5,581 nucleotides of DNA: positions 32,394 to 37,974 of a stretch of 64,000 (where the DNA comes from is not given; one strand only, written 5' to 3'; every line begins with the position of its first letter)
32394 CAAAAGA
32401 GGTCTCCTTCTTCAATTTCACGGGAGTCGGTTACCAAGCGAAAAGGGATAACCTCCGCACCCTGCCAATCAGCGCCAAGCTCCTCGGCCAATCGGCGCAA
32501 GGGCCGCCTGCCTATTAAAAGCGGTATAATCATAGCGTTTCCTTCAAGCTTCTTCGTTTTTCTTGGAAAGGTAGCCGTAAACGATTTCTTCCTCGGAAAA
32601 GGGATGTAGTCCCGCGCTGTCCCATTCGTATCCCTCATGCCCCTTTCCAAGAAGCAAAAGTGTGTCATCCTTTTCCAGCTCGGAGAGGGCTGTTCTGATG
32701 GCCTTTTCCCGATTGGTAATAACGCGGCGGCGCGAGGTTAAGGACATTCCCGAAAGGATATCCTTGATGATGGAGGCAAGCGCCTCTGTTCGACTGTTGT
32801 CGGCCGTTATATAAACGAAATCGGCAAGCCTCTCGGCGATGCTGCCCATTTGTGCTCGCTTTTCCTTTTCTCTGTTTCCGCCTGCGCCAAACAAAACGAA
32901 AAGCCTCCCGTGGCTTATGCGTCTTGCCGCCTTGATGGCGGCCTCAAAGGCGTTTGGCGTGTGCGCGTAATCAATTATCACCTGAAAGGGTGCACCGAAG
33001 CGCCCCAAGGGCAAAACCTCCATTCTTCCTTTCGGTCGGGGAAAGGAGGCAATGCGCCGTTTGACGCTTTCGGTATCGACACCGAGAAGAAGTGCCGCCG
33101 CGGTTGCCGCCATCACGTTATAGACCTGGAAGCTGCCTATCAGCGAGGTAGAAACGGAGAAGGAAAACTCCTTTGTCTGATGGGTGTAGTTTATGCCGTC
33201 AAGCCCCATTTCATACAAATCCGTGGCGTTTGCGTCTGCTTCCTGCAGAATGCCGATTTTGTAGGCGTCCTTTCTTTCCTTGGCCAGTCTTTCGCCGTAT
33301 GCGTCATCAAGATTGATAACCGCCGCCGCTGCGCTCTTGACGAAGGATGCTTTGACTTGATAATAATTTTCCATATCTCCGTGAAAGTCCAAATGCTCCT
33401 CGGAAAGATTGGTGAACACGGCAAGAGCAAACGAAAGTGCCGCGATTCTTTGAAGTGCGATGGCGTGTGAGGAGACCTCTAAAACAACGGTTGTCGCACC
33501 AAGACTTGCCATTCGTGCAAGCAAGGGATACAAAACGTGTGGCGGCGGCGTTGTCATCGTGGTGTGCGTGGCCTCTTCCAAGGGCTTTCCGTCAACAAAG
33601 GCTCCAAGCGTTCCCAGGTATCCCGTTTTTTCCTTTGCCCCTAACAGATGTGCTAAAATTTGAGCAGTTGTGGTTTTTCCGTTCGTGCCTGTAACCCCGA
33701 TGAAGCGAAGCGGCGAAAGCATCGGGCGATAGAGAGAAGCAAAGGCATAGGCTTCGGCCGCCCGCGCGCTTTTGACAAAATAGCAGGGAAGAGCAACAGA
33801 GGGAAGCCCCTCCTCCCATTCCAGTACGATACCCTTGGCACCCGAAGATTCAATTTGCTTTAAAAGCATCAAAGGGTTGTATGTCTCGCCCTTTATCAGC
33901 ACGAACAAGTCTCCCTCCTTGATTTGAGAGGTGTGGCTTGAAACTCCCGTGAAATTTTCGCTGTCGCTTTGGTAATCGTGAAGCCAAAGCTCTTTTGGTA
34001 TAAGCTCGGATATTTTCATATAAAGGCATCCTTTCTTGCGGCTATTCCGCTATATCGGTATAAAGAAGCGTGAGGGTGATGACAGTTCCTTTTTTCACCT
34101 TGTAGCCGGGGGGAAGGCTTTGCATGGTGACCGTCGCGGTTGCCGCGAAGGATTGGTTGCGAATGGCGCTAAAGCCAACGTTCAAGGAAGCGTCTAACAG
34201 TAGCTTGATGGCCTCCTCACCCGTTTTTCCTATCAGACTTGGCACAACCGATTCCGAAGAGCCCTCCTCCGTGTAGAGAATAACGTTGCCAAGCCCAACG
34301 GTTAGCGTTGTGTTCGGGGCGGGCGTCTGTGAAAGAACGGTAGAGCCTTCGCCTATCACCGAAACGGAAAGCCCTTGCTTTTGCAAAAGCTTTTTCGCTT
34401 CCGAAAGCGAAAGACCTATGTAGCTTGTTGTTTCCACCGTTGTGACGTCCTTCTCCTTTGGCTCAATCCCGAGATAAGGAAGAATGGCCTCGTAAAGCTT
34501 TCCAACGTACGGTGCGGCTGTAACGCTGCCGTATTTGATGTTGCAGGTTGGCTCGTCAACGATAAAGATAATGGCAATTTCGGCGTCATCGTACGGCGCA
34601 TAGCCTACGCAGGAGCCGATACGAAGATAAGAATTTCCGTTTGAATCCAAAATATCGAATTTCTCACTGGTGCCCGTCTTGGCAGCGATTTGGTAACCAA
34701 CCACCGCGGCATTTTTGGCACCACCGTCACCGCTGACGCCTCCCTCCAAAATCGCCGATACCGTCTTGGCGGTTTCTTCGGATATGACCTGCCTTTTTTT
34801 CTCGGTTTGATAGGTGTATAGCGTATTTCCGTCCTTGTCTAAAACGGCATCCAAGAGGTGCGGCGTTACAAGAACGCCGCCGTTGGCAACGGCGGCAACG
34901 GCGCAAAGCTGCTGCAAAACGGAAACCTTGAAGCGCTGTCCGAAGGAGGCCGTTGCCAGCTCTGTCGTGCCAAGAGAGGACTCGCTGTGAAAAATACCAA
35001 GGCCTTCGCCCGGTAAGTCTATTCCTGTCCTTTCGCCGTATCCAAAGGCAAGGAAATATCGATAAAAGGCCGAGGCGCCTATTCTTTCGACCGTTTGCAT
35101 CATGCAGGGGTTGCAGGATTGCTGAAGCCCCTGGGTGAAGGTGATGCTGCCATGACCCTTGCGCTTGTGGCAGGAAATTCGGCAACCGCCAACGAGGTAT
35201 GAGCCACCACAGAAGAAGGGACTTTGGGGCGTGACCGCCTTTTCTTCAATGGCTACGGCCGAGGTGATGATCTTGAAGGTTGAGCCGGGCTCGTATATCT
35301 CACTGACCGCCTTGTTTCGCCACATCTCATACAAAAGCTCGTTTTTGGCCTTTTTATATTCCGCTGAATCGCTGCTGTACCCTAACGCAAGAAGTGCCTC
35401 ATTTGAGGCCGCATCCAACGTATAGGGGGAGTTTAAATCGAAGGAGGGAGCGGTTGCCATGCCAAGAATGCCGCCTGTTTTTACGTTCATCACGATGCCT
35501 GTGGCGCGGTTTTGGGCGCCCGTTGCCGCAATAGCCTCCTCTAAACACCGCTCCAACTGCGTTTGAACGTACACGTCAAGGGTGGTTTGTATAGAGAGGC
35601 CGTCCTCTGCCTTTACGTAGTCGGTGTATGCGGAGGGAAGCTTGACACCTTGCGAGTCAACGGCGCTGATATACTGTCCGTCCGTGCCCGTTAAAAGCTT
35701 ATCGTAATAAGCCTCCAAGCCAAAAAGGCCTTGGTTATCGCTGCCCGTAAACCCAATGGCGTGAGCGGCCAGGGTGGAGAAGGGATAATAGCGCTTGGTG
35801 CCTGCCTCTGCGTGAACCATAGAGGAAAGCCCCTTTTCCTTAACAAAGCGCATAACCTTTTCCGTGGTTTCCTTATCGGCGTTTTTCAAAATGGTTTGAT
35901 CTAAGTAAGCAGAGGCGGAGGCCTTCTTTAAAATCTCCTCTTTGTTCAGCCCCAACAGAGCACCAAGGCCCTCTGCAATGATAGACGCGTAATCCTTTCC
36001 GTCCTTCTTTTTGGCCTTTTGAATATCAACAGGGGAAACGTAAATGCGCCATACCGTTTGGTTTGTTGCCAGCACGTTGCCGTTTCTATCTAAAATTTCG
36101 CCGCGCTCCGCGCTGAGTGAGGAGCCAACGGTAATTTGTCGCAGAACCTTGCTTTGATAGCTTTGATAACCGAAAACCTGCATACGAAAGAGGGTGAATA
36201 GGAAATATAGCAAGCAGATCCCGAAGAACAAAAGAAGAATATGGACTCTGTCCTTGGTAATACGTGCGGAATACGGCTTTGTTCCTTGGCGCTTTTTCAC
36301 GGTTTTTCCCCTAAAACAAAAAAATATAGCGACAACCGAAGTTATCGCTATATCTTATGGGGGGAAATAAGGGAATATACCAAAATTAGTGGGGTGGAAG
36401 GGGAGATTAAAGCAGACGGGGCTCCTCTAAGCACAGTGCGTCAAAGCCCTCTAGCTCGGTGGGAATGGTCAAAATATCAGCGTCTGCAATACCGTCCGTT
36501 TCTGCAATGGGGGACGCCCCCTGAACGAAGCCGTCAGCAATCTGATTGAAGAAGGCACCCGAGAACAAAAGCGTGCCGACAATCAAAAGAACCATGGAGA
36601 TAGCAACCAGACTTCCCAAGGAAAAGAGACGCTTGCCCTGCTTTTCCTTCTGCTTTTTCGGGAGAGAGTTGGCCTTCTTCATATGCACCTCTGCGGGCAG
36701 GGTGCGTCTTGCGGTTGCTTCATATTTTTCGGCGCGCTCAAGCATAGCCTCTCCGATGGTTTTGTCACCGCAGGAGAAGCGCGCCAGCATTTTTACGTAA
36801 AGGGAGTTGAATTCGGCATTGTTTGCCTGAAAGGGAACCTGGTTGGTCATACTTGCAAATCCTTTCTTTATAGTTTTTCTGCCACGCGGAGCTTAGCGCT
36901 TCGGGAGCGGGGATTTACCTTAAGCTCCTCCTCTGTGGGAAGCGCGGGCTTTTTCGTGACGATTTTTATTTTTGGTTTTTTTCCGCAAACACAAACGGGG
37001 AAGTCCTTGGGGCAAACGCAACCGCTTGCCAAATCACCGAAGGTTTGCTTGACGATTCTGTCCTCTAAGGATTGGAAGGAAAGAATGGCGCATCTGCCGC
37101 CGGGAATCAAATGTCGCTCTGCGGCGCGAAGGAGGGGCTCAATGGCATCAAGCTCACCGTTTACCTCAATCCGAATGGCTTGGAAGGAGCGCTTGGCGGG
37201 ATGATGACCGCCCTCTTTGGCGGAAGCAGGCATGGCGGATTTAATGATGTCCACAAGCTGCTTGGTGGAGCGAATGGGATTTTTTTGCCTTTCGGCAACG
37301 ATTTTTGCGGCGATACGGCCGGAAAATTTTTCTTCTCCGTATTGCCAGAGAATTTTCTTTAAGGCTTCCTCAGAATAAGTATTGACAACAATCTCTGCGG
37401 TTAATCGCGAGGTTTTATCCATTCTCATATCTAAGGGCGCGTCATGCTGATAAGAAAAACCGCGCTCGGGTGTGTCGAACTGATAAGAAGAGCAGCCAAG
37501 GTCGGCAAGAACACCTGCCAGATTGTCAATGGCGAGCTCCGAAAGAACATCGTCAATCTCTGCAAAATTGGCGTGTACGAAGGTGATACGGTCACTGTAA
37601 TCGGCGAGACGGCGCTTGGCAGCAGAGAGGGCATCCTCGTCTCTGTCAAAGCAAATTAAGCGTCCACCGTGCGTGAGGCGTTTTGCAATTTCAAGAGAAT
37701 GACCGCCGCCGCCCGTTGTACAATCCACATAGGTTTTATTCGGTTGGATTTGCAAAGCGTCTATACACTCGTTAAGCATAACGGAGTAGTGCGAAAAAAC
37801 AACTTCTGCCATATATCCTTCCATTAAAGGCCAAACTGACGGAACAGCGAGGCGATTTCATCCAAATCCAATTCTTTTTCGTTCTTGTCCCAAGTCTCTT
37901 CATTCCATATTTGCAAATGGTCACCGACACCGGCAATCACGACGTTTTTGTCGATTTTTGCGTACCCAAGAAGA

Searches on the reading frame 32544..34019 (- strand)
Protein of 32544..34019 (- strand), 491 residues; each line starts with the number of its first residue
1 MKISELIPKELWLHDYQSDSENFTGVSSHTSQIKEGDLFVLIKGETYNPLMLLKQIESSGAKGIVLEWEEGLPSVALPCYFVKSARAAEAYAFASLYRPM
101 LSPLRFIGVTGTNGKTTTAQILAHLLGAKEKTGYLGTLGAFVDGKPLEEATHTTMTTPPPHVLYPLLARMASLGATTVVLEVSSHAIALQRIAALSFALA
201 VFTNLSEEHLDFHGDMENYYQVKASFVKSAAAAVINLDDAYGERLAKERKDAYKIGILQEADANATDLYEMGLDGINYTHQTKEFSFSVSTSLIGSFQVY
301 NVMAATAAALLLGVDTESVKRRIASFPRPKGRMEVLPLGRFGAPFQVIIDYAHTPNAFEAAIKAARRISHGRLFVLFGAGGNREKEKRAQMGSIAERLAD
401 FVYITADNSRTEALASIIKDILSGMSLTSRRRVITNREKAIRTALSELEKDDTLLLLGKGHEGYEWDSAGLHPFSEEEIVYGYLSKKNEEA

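Call 58: search_protein_families(library=pfam, proteins=[window:32544-34019:-], max_evalue=0.0001)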
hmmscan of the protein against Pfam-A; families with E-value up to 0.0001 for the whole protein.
window:32544-34019:- (491 aa): 2 families
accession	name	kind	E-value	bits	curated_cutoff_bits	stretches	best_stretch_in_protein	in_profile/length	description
PF08245.18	Mur_ligase_M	-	1.4e-46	159.5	24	1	109-309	1-200/200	Mur ligase middle domain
PF02875.26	Mur_ligase_C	-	1.5e-29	103.8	28.4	1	331-460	1-127/127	Mur ligase, glutamate ligase domain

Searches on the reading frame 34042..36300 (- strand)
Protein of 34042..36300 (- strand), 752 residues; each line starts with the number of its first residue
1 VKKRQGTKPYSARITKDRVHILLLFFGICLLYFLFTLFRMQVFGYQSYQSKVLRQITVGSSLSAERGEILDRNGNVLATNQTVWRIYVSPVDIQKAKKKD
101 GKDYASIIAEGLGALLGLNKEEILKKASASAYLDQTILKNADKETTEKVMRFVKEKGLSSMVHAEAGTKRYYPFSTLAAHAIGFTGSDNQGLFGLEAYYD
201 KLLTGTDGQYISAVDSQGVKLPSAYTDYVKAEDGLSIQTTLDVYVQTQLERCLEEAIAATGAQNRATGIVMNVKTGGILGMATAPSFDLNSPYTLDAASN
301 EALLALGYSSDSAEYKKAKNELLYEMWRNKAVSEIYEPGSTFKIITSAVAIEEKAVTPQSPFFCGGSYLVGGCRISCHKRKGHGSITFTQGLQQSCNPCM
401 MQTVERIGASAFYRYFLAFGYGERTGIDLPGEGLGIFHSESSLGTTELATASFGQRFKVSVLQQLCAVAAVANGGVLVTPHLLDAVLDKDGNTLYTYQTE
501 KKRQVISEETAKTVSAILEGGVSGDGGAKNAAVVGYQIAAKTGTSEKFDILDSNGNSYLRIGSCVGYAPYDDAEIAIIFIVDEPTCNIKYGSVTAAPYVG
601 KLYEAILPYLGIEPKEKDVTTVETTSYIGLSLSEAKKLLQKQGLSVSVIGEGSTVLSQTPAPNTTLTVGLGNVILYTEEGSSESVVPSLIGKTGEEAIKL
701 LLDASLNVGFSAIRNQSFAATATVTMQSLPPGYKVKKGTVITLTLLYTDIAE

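Call 58: search_protein_families(library=pfam, proteins=[window:34042-36300:-], max_evalue=0.0001)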
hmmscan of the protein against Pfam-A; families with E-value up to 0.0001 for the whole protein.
window:34042-36300:- (752 aa): 3 families
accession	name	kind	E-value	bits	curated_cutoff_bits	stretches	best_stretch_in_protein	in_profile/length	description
PF00905.27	Transpeptidase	-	3.8e-70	236.9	22.1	1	268-603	3-298/299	Penicillin binding protein transpeptidase domain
PF03717.20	PBP_dimer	-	7.5e-25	88.8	24.4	1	63-220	3-175/180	Penicillin-binding Protein dimerisation domain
PF03793.24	PASTA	-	2.7e-20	72.5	23.2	2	626-677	5-62/64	PASTA domain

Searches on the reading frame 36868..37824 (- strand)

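Call 58: search_protein_families(library=pfam, proteins=[window:36868-37824:-], max_evalue=0.0001)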
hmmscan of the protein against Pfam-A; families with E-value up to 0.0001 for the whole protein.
window:36868-37824:- (318 aa): 3 families
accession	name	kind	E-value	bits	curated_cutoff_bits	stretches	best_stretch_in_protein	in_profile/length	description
PF01795.25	Methyltransf_5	-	2.4e-121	405.4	27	1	10-317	2-308/309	MraW methylase family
PF13847.12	Methyltransf_31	-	5.5e-08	33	27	1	27-100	2-76/145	Methyltransferase domain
PF13649.12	Methyltransf_25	-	8.6e-06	26.8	27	1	34-91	3-59/97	Methyltransferase domain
